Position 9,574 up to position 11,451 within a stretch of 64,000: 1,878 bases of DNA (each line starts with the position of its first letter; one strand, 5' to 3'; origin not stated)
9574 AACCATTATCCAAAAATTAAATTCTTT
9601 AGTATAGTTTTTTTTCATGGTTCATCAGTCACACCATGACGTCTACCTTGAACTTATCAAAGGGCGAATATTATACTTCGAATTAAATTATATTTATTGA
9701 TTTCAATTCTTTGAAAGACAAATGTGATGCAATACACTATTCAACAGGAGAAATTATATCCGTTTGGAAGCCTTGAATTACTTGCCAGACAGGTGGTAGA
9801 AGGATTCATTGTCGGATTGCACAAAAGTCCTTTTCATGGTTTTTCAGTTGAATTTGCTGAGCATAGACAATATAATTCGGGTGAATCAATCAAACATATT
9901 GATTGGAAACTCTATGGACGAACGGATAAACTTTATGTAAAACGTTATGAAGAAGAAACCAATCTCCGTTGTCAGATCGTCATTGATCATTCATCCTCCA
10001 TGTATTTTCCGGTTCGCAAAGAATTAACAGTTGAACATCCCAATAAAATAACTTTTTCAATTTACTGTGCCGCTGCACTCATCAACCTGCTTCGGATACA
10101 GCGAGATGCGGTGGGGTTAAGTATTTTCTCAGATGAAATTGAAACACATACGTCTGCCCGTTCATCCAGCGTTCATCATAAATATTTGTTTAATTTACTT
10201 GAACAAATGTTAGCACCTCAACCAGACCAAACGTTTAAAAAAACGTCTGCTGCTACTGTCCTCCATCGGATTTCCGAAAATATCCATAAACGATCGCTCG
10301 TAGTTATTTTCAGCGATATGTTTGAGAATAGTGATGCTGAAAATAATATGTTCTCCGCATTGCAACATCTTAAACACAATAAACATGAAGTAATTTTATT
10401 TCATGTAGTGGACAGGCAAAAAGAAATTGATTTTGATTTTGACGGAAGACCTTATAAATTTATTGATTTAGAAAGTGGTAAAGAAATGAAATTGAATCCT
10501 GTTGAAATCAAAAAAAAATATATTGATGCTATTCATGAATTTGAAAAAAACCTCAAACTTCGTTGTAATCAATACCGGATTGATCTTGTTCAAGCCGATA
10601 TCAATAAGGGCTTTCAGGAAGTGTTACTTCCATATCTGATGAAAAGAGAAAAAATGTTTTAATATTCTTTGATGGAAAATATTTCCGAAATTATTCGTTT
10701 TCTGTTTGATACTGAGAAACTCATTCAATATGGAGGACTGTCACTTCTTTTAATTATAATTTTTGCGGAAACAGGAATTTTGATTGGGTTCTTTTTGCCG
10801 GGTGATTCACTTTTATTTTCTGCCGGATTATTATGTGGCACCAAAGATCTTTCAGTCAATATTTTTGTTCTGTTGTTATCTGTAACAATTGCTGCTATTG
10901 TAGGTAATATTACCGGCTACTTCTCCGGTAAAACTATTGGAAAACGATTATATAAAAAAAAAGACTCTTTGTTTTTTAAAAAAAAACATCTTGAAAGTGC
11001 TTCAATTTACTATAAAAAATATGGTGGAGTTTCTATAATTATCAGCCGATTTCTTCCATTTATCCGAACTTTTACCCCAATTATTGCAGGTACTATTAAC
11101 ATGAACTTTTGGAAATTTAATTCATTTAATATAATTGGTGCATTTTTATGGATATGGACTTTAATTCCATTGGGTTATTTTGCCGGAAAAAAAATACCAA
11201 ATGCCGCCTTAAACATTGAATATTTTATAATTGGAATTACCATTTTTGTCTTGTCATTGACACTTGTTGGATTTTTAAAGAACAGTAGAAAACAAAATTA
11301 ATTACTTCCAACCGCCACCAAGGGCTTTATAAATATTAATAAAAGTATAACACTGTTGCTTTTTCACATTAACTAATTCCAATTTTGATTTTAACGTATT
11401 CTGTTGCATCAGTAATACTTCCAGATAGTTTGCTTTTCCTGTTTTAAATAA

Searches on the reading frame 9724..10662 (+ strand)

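Call 51: search_protein_families(library=pfam, proteins=[window:9724-10662:+], max_evalue=0.00001)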
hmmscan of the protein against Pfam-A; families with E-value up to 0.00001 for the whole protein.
window:9724-10662:+ (312 aa): 1 family
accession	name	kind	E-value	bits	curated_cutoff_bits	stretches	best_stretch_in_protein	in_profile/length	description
PF01882.25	DUF58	-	2e-32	112.6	23.4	1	46-270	1-210/216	Protein of unknown function DUF58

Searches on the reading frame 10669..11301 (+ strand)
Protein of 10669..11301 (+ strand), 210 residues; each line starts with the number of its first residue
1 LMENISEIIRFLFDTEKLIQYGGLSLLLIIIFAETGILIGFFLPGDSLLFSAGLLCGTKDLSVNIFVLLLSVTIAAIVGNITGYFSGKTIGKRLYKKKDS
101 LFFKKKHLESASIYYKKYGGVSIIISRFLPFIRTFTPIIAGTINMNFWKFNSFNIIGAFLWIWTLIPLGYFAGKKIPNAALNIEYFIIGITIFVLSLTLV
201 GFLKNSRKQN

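Call 51: search_protein_families(library=pfam, proteins=[window:10669-11301:+], max_evalue=0.00001)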
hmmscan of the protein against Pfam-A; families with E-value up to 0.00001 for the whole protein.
window:10669-11301:+ (210 aa): 1 family
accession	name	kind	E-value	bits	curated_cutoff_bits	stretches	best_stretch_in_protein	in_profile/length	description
PF09335.16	VTT_dom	-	7.4e-18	65.6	33.9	1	43-170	1-122/123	VTT domain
